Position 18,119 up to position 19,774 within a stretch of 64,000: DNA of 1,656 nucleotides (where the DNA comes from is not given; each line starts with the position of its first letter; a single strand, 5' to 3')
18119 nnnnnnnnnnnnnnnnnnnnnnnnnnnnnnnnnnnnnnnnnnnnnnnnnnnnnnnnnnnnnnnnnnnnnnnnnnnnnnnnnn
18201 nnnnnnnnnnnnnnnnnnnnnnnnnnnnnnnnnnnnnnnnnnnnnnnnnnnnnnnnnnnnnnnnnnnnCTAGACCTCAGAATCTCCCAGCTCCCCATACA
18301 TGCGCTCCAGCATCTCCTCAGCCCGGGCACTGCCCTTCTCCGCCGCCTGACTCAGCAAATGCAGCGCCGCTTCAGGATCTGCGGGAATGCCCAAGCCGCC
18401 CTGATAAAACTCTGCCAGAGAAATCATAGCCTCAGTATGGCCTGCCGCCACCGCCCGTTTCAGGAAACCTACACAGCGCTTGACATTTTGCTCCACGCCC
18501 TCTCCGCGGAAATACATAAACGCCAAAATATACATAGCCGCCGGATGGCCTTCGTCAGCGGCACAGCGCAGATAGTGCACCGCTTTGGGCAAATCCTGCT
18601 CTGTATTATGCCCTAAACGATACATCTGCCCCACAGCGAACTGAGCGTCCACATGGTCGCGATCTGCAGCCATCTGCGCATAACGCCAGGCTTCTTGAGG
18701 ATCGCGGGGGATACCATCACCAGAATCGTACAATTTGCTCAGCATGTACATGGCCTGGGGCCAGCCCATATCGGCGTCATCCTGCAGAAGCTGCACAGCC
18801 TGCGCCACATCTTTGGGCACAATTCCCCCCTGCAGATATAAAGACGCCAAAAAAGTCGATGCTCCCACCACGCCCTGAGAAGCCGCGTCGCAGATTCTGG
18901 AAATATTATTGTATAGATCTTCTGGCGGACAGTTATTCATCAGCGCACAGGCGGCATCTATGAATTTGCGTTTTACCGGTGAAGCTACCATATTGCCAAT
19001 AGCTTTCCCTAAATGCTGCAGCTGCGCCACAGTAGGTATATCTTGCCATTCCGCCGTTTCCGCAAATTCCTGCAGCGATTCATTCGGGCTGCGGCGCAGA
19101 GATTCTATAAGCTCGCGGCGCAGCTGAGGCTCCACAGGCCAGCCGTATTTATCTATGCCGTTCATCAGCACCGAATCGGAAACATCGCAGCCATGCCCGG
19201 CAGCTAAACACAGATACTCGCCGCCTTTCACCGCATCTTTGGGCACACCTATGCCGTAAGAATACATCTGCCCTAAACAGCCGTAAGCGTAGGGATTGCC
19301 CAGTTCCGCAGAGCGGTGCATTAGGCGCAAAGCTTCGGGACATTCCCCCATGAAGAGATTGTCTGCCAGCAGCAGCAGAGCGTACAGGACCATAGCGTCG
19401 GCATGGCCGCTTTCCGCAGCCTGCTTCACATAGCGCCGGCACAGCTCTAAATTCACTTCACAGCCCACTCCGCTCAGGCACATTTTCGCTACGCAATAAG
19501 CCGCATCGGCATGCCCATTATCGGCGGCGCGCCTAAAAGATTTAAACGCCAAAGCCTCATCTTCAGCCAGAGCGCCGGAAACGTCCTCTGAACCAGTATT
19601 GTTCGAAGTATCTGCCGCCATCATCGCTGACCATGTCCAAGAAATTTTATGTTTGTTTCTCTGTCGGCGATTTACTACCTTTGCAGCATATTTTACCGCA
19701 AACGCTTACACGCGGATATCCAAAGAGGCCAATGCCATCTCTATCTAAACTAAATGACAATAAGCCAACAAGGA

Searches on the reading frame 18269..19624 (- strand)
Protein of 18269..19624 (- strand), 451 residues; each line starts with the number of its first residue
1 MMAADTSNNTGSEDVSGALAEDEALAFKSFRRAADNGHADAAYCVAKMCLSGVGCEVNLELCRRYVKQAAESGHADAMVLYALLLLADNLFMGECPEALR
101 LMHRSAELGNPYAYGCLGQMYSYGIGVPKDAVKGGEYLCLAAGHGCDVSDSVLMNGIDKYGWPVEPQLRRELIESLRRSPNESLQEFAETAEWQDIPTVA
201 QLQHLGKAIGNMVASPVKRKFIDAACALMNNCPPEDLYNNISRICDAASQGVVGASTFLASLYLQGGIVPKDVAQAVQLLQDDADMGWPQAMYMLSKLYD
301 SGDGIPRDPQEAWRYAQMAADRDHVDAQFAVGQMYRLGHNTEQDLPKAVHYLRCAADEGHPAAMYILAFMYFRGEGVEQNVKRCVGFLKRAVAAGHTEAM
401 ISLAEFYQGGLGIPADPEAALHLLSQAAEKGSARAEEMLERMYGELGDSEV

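Call 30: search_protein_families(library=ncbifam, proteins=[window:18269-19624:-], max_evalue=0.00001)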
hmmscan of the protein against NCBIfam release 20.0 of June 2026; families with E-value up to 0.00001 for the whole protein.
window:18269-19624:- (451 aa): 4 families
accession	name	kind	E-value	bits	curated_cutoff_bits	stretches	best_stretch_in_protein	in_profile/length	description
NF047621.1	FlgprotMotXVib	equivalog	1.7e-24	86.5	330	1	328-427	75-174/211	flagellar protein MotX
NF038194.1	AlgK_TPR_lipo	equivalog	3.3e-20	72.2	700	2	272-382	281-390/448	alginate biosynthesis TPR repeat lipoprotein AlgK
NF045484.1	TransRegExoR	equivalog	7.7e-18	64.7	450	0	30-86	152-208/267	exopolysaccharide production regulator ExoR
NF033786.1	phenyl_MerG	equivalog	1.9e-15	57.4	350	0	242-368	60-189/217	phenylmercury resistance protein MerG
